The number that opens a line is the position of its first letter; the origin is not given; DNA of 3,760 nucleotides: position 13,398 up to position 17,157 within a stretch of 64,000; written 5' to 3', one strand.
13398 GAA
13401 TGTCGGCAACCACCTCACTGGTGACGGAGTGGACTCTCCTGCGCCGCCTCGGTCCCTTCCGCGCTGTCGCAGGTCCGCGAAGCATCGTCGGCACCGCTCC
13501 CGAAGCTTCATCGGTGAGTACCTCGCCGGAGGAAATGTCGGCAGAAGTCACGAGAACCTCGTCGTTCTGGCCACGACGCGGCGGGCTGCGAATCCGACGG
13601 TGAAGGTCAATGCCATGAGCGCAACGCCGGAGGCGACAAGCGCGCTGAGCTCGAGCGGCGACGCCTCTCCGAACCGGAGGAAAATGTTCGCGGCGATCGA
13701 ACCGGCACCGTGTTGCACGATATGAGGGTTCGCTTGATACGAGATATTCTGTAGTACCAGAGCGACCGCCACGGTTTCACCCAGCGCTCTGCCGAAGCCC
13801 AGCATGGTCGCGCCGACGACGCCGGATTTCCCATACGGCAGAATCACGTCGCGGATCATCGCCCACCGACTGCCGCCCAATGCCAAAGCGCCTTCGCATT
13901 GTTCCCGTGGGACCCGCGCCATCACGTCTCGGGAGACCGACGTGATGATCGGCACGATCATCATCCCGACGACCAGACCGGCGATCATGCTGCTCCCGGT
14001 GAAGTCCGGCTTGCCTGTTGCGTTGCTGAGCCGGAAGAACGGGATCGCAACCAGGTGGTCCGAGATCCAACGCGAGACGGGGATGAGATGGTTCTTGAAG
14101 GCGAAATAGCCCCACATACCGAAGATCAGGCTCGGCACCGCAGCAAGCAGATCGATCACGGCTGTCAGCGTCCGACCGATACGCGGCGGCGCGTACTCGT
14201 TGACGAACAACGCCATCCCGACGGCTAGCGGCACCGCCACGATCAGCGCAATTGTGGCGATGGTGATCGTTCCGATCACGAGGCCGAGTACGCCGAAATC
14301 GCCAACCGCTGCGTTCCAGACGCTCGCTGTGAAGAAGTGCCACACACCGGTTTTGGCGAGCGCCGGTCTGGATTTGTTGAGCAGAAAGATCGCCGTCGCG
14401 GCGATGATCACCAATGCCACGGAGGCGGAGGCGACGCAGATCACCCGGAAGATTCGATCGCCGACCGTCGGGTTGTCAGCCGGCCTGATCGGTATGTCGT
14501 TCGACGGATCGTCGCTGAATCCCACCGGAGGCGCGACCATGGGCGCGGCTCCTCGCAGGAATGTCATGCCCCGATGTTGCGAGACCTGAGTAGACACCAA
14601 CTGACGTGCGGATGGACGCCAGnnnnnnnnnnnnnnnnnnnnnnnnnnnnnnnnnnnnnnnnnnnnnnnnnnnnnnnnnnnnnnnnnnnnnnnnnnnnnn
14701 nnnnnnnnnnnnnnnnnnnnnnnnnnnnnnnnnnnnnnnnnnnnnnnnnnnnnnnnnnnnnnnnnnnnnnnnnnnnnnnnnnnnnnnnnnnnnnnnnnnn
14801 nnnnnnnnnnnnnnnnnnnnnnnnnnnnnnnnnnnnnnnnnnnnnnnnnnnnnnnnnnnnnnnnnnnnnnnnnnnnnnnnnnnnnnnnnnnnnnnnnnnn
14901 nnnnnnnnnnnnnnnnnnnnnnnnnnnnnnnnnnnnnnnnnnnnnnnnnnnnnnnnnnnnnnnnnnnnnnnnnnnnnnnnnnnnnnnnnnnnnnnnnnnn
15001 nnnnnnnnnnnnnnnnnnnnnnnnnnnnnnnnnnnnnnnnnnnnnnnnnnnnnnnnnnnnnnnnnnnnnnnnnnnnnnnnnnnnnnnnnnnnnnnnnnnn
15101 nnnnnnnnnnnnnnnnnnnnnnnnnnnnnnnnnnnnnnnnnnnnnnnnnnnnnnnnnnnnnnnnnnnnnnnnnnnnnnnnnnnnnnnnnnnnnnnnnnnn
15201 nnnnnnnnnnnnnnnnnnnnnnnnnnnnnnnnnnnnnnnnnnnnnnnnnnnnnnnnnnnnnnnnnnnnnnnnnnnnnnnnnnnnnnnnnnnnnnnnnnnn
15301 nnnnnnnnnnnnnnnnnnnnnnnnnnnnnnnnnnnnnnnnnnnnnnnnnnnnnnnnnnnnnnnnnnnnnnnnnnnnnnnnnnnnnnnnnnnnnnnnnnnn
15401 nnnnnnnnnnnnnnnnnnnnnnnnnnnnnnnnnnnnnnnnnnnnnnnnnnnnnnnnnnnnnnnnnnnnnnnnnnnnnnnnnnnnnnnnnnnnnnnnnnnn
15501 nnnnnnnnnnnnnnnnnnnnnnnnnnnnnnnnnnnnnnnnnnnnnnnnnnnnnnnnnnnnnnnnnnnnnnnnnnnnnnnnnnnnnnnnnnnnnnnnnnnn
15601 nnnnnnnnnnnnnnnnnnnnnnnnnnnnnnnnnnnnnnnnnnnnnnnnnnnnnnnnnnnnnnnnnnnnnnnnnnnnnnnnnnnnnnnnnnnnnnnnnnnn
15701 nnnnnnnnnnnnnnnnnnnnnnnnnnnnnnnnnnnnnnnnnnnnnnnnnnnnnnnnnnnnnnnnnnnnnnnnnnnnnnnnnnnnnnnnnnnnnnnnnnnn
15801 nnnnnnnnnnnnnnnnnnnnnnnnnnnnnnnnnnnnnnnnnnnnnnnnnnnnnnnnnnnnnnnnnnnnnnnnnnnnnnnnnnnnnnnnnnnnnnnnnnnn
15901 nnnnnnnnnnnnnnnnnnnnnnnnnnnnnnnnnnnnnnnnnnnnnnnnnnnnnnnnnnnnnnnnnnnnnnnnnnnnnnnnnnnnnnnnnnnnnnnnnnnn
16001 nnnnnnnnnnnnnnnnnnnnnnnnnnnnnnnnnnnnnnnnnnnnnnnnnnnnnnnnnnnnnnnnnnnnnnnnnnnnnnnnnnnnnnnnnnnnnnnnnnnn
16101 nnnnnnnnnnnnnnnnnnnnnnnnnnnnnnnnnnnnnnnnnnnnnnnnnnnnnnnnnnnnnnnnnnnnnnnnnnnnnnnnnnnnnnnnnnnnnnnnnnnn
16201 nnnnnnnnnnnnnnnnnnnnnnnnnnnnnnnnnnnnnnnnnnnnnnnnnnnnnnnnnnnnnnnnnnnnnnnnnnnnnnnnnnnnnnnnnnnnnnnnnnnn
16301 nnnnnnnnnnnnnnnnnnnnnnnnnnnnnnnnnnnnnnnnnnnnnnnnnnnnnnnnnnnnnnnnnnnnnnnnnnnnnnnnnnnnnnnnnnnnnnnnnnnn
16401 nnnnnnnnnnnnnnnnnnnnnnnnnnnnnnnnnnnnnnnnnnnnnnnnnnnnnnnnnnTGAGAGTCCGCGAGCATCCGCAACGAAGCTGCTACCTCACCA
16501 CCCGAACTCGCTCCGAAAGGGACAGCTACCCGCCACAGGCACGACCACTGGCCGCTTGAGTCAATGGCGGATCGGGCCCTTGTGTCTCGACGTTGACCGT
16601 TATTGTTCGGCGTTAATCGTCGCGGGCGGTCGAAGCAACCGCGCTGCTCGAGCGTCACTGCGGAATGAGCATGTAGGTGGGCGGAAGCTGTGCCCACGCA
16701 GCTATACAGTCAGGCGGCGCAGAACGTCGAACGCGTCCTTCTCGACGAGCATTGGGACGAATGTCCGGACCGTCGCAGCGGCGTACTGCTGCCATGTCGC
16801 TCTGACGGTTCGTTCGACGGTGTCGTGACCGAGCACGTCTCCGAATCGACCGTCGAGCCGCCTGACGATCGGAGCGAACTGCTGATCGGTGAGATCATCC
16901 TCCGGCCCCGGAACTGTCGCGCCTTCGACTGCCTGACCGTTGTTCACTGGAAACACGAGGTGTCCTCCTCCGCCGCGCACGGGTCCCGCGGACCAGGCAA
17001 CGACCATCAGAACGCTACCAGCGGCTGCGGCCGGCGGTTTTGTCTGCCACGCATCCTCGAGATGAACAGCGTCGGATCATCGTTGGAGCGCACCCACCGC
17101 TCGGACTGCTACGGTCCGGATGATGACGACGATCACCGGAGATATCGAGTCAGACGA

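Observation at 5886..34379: Shared C-terminal tail P-A-[ND]-x-P-E-x-[PS] + hydrophobic helix + Arg/Lys cluster on four secreted proteins: candidate cognate sorting signal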

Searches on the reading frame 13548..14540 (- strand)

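Call 80: search_protein_families(library=pfam, proteins=[window:13548-14540:-], max_evalue=0.001)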
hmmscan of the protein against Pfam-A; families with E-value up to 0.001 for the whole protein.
window:13548-14540:- (330 aa): 1 family
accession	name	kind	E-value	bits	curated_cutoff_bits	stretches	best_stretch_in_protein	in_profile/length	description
PF00528.27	BPD_transp_1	-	7.5e-13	49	26.4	1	104-326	3-181/184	Binding-protein-dependent transport system inner membrane component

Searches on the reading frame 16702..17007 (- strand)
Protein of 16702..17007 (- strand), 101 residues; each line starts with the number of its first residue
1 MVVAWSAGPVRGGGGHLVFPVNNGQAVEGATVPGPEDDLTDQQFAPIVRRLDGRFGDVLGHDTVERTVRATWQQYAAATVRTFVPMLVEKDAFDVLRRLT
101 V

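Call 80: search_protein_families(library=pfam, proteins=[window:16702-17007:-], max_evalue=0.001)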
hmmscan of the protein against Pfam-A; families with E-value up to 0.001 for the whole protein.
window:16702-17007:- (101 aa): 1 family
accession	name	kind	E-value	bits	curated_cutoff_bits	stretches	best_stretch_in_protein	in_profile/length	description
PF21234.2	Phosphatase-like_N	-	3.5e-05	24.5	27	1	48-97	5-55/58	Protein-tyrosine-phosphatase-like, N-terminal domain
